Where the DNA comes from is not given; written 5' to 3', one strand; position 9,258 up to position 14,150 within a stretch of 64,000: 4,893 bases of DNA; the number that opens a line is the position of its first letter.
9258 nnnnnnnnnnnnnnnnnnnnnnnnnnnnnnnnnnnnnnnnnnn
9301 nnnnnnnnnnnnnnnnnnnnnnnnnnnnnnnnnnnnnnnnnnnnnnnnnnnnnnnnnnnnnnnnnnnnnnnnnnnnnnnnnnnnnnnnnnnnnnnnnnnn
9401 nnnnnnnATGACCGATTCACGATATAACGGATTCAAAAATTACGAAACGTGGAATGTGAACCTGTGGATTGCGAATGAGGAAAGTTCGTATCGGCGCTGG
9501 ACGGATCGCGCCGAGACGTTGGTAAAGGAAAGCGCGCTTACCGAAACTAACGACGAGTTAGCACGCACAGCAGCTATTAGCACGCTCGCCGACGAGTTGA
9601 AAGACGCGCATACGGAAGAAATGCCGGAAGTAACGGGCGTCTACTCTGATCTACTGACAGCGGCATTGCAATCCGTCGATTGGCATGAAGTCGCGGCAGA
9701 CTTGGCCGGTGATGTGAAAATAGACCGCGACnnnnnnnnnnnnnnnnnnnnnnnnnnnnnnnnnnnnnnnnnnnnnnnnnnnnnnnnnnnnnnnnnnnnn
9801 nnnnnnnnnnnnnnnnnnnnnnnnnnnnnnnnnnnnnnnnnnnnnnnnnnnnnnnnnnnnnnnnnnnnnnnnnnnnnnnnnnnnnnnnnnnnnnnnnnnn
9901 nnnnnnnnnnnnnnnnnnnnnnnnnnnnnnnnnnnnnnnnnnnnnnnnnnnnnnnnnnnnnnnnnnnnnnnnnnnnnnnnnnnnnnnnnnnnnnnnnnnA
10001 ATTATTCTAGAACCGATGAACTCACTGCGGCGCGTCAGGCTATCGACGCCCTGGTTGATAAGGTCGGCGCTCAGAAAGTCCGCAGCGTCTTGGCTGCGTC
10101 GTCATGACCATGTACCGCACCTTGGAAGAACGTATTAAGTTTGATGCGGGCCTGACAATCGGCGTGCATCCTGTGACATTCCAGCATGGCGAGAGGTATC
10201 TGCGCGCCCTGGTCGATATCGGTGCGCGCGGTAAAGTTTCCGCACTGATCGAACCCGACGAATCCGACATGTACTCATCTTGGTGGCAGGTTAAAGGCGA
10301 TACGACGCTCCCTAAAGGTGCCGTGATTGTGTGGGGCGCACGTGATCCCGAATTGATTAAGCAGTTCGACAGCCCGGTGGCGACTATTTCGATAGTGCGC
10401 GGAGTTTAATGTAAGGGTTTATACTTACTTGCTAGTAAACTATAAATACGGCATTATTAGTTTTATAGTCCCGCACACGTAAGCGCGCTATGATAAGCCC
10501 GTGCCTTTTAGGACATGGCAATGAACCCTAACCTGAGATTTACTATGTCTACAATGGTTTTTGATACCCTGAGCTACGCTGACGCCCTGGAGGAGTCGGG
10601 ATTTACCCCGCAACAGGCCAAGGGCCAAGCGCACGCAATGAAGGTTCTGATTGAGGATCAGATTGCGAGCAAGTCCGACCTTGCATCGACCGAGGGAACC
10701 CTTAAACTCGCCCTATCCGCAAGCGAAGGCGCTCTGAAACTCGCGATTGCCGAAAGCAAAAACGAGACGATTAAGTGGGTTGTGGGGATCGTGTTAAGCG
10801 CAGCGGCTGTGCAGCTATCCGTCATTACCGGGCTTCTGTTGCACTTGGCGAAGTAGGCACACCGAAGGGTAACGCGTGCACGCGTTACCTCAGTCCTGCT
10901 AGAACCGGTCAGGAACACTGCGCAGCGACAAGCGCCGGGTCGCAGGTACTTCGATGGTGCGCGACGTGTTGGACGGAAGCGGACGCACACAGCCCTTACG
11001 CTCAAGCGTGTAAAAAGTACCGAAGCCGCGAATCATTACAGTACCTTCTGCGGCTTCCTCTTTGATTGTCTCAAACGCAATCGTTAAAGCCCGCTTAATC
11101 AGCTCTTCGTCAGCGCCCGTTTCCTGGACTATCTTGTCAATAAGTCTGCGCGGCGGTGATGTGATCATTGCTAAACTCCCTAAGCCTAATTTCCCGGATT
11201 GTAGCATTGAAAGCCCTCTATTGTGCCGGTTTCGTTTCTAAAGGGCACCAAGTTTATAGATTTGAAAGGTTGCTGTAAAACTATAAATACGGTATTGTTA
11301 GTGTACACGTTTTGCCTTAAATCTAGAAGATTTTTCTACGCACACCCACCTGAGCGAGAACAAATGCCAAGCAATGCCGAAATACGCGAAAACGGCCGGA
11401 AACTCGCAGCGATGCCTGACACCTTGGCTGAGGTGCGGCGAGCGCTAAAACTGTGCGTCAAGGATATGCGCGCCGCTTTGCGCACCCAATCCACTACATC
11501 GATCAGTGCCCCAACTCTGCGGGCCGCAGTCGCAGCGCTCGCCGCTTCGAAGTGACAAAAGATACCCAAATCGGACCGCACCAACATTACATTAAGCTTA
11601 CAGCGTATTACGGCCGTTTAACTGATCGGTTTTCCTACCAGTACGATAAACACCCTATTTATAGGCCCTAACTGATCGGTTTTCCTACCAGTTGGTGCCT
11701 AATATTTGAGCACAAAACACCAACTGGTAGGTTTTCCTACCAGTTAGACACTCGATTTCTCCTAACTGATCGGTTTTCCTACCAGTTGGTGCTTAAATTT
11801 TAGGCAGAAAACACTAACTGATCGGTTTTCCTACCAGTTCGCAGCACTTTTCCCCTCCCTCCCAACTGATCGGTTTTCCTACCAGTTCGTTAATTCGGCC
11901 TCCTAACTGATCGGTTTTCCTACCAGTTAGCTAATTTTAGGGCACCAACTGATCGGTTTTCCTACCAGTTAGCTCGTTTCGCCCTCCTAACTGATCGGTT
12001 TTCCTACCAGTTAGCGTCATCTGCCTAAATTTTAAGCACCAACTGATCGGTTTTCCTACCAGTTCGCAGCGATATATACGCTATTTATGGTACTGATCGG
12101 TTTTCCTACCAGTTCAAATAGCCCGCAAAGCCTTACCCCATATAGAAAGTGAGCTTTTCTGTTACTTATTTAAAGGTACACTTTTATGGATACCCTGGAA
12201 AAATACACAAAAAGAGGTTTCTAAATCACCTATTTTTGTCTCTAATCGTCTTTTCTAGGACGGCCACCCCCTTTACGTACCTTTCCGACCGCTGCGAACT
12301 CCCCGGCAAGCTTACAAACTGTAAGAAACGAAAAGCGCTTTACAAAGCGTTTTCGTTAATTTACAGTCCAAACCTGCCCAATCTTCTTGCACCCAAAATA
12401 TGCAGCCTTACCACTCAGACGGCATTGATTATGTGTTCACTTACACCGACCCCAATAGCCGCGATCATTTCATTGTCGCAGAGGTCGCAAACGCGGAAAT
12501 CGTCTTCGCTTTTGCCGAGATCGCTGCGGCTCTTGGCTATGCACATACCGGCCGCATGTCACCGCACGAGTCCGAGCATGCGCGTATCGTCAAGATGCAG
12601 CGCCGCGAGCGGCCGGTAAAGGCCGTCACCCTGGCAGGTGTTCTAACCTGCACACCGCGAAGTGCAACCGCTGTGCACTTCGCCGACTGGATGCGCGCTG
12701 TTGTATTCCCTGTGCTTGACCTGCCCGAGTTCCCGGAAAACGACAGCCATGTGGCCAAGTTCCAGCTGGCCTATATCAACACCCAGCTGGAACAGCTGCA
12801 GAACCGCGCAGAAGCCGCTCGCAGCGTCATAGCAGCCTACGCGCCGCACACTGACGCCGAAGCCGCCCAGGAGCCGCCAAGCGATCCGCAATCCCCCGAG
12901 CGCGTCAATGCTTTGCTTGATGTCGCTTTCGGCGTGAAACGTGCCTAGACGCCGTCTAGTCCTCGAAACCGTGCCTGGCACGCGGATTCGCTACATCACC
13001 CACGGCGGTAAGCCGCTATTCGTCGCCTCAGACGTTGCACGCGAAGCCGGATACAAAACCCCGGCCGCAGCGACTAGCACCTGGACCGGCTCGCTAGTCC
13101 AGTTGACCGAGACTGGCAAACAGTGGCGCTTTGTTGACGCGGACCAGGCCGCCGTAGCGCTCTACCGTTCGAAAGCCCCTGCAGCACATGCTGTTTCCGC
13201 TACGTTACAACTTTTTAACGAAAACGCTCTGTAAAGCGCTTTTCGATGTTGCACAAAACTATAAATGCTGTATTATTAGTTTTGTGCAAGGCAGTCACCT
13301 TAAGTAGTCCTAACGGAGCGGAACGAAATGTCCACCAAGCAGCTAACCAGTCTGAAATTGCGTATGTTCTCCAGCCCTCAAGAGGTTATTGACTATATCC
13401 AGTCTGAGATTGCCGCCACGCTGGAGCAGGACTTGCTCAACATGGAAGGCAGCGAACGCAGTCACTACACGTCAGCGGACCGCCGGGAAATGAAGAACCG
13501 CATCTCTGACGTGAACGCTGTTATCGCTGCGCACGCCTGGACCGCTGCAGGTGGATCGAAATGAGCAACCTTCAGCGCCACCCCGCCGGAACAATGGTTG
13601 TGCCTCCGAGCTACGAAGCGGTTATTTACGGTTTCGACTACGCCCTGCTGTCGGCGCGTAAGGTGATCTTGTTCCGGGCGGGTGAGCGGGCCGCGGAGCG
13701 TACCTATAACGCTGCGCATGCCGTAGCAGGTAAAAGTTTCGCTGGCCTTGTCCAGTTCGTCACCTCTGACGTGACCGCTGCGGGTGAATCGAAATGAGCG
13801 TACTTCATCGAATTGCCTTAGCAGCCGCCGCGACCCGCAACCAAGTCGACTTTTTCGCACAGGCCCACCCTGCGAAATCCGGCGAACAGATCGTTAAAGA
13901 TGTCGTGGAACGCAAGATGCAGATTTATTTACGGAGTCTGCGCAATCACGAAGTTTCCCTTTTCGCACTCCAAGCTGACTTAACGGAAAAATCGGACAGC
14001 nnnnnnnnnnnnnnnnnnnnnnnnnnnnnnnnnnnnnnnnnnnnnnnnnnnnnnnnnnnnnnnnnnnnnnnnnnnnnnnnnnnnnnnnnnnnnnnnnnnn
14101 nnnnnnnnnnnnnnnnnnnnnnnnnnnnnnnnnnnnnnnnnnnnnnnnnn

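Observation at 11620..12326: Second array of 11 helically phased 24-bp repeats, unrelated to the TrfA iterons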

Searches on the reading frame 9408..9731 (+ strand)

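Call 13: search_protein_families(library=pfam, proteins=[window:9408-9731:+], max_evalue=0.01)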
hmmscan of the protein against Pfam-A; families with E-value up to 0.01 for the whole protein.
window:9408-9731:+ (108 aa): 3 families
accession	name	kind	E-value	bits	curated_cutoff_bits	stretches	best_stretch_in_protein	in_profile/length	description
PF23907.1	DUF7249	-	6.6e-10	40.3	27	1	3-68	2-67/93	Family of unknown function (DUF7249)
PF17689.8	Arabino_trans_N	-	0.0062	17.2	25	1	40-87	95-143/156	Arabinosyltransferase concanavalin like domain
PF24965.1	TRS130_4HB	-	0.0075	17.1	25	1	42-102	13-73/98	TRS130-like four helical bundle domain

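Call 14: search_protein_families(library=phrogs, proteins=[window:9408-9731:+], max_evalue=0.01)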
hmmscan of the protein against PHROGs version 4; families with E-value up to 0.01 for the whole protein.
window:9408-9731:+ (108 aa): 1 family
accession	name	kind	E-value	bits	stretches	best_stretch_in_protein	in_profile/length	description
phrog_871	-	unknown function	1.3e-14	55.7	1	2-101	10-119/140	-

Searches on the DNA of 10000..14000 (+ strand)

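Call 7: search_dna_similar(query=window:10000-14000:+, collection=phages, mode=near)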
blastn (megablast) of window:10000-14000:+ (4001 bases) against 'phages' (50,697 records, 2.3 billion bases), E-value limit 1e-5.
No match.

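Call 8: search_dna_similar(query=window:10000-14000:+, collection=plasmids, mode=near)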
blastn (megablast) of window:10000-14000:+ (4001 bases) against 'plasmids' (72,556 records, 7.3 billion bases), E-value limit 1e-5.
No match.
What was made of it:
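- Tried and rejected: Near-identity DNA searches of 10-14 kb against phages and plasmids gave no match (calls 7, 8).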

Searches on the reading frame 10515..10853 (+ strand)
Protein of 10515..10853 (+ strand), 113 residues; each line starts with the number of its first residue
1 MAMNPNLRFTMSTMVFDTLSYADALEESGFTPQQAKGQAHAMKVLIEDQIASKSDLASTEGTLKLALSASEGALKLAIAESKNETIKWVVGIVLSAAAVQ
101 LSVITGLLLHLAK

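Call 13: search_protein_families(library=pfam, proteins=[window:10515-10853:+], max_evalue=0.01)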
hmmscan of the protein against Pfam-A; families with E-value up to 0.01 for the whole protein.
window:10515-10853:+ (113 aa): 1 family
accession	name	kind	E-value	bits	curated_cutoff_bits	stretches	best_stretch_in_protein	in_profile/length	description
PF07798.16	CCDC90-like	-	3.5e-10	40.5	33.5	1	16-60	1-46/175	Coiled-coil domain-containing protein 90-like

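Call 14: search_protein_families(library=phrogs, proteins=[window:10515-10853:+], max_evalue=0.01)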
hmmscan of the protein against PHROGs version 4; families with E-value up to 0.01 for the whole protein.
window:10515-10853:+ (113 aa): 2 families
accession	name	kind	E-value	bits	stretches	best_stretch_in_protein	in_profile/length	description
phrog_17872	-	unknown function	3.8e-10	41.2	1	11-100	1-90/100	-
phrog_3556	-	unknown function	0.0085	16.2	1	64-107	225-268/276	-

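Call 48: search_dna_similar(query=window:10515-10853:+, collection=phages, mode=protein, max_rows=25, max_evalue=0.01)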
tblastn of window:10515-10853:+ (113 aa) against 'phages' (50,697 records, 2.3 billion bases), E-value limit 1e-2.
Records with a match: 3; places in all: 3; records where one place covers at least 80% of the query: 0.
Best place of each record, by identity: <60% 3.
By first word of the organism name: Sodalis 3.
By host as written in the record: Sodalis glossinidius str. 'morsitans' 2; Sodalis glossinidius 1.
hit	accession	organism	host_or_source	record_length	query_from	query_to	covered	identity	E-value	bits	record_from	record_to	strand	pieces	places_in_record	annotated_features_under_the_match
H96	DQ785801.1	Sodalis phage phiSG1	Sodalis glossinidius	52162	7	91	75%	32.9%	5e-6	49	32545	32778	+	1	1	gp37 | gp36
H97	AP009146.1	Sodalis phage phiSG1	Sodalis glossinidius str. 'morsitans'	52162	7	91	75%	32.9%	5e-6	49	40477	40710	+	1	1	conserved hypothetical protein | resolvase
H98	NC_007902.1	Sodalis phage phiSG1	Sodalis glossinidius str. 'morsitans'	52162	7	91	75%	32.9%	5e-6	49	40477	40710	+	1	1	hypothetical protein | DNA invertase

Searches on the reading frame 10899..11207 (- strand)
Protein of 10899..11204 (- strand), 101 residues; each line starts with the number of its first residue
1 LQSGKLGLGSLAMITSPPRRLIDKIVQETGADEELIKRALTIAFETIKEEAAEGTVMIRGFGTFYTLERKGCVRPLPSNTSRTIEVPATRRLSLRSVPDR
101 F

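Call 13: search_protein_families(library=pfam, proteins=[window:10899-11204:-], max_evalue=0.01)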
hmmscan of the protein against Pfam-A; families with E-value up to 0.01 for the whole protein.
window:10899-11204:- (101 aa): 1 family
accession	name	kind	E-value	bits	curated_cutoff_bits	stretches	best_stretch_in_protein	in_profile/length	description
PF00216.26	Bac_DNA_binding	-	2e-08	34.8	22.4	1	20-94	5-79/90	Bacterial DNA-binding protein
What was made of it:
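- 10899..11168 (-): HU/IHF-like (Bac_DNA_binding) gene, 89 aa, transcribed away from the array. Pfam PF00216, E 2e-8 (call 13).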

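Call 14: search_protein_families(library=phrogs, proteins=[window:10899-11204:-], max_evalue=0.01)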
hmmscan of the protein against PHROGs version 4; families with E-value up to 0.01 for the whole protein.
window:10899-11204:- (101 aa): 1 family
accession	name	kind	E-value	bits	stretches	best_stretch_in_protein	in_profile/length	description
phrog_379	-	DNA, RNA and nucleotide metabolism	1.8e-07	31.7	1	20-93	34-107/138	DNA binding protein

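Call 19: find_related_loci(query=window:10899-11204:-, collection=viral_contigs, flank=8000)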
Query window:10899-11204:- (101 aa) in viral_contigs; peptide patterns used: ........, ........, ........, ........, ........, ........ (x = any residue, [..] = any of these).
22 stretches matched a pattern, but none encodes a relative of the query by tblastn (E <= 1e-3).

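Call 49: search_dna_similar(query=window:10902-11207:-, collection=phages, mode=protein, max_rows=25, max_evalue=0.01)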
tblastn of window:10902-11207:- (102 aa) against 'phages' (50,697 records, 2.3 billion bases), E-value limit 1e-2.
No match.
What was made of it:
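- Tried and rejected: tblastn of the HU-like protein and ORF 10515 against GenBank phages gave nothing useful (calls 48, 49).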

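Call 50: find_homologous_proteins(query=window:10902-11207:-)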
Query window:10902-11207:- (102 aa): 4 proteins with E <= 0.001 among 6 candidates.
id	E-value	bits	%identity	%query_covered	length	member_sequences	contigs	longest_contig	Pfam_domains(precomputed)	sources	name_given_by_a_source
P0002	1.5e-49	184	100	87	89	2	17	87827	PF00216.27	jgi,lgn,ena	-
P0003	3.4e-27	112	63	87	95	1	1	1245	PF18291.7,PF00216.27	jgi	jgi:nucleoid DNA-binding protein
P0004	5.6e-27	111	63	87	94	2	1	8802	PF00216.27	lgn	-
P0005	1.9e-19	87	52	87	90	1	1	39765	PF00216.27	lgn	-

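Call 51: find_encoding_contigs(protein=P0004, flank=10000, max_places=3)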
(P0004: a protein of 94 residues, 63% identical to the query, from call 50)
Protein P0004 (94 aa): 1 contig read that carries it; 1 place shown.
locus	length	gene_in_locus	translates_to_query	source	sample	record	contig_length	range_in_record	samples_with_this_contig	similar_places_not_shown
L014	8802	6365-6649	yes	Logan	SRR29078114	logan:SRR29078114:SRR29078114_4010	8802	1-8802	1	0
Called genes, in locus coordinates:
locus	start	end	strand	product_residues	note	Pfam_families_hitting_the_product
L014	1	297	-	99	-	?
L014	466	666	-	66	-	-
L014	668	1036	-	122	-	PF00816:Histone_HNS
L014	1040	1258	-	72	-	-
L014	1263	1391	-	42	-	-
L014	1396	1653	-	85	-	-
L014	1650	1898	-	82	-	-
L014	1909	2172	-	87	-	-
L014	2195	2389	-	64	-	-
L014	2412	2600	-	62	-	-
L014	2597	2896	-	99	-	-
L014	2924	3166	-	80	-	-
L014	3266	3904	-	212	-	-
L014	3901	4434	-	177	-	-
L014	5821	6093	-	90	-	-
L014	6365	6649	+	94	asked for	PF00216:Bac_DNA_binding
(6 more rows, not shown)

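Call 52: find_encoding_contigs(protein=P0005, flank=10000, max_places=3)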
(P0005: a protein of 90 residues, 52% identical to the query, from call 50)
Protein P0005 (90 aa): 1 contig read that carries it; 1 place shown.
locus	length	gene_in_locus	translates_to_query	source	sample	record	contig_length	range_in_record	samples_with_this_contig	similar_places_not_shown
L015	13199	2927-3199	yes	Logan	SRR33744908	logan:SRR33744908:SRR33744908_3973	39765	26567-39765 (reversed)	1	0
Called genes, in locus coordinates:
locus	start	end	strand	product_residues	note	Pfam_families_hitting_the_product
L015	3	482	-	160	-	?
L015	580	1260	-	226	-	-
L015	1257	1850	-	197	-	-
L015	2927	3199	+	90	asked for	PF00216:Bac_DNA_binding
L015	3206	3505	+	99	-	-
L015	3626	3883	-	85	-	-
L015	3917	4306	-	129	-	-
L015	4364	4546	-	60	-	-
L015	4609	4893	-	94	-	-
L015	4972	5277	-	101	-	-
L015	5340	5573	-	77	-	-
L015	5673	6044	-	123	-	PF12802:MarR_2 (weak), PF13412:HTH_24 (faint)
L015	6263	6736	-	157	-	PF07463:NUMOD4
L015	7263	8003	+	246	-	PF03592:Terminase_2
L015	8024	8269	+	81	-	-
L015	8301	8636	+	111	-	-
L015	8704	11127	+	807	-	-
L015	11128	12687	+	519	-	PF13264:DUF4055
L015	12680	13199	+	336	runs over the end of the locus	-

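Call 53: find_encoding_contigs(protein=P0003, flank=10000, max_places=3)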
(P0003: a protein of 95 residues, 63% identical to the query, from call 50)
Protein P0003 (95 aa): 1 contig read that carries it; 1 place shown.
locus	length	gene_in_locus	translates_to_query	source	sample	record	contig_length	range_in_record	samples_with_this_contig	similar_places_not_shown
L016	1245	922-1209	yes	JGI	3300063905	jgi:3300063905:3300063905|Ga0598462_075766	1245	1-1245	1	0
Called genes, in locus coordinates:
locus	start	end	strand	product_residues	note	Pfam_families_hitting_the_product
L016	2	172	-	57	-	?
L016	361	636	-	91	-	-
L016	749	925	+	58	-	-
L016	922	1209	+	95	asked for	PF18291:HU-HIG (weak), PF00216:Bac_DNA_binding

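Call 67: find_related_loci(query=A5, collection=metagenome_contigs, flank=5000)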
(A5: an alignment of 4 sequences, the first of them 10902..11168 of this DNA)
Query A5 (89 aa) in metagenome_contigs; peptide patterns used: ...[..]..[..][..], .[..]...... (x = any residue, [..] = any of these).
599 stretches matched a pattern (row limit reached: there are more); 7 encode a relative of the query (tblastn E <= 1e-3); 7 distinct loci.
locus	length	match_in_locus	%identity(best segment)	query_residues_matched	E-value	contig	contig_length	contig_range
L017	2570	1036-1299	60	1-88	4e-33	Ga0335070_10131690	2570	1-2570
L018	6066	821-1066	56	8-89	3e-28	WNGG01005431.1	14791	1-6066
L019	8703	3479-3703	32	10-84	3e-7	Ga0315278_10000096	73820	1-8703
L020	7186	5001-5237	30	9-83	8e-7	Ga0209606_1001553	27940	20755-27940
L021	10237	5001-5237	30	9-83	8e-7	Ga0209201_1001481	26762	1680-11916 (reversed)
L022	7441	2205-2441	30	9-83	8e-7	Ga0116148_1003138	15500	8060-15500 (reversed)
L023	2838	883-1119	34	10-84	1e-6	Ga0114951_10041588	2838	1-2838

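Call 68: find_related_loci(query=A5, collection=viral_contigs, flank=5000)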
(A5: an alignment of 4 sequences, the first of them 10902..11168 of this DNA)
Query A5 (89 aa) in viral_contigs; peptide patterns used: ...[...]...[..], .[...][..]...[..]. (x = any residue, [..] = any of these).
64 stretches matched a pattern; 1 encode a relative of the query (tblastn E <= 1e-3); 1 distinct loci.
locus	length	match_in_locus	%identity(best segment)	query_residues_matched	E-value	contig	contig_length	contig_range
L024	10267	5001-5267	58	1-89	1e-34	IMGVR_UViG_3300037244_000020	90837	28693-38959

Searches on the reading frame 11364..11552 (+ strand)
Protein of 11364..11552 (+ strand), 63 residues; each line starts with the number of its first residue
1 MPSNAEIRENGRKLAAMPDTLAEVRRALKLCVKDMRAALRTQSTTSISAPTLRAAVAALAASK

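Call 13: search_protein_families(library=pfam, proteins=[window:11364-11552:+], max_evalue=0.01)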
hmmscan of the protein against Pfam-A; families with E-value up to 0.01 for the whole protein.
window:11364-11552:+ (63 aa): 0 families

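Call 14: search_protein_families(library=phrogs, proteins=[window:11364-11552:+], max_evalue=0.01)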
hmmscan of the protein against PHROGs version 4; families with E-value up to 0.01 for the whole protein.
window:11364-11552:+ (63 aa): 0 families
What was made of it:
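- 11364..11555 (+): ORF63, a small ORF between the promoter-like motif and the array. No family hit (calls 13, 14).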
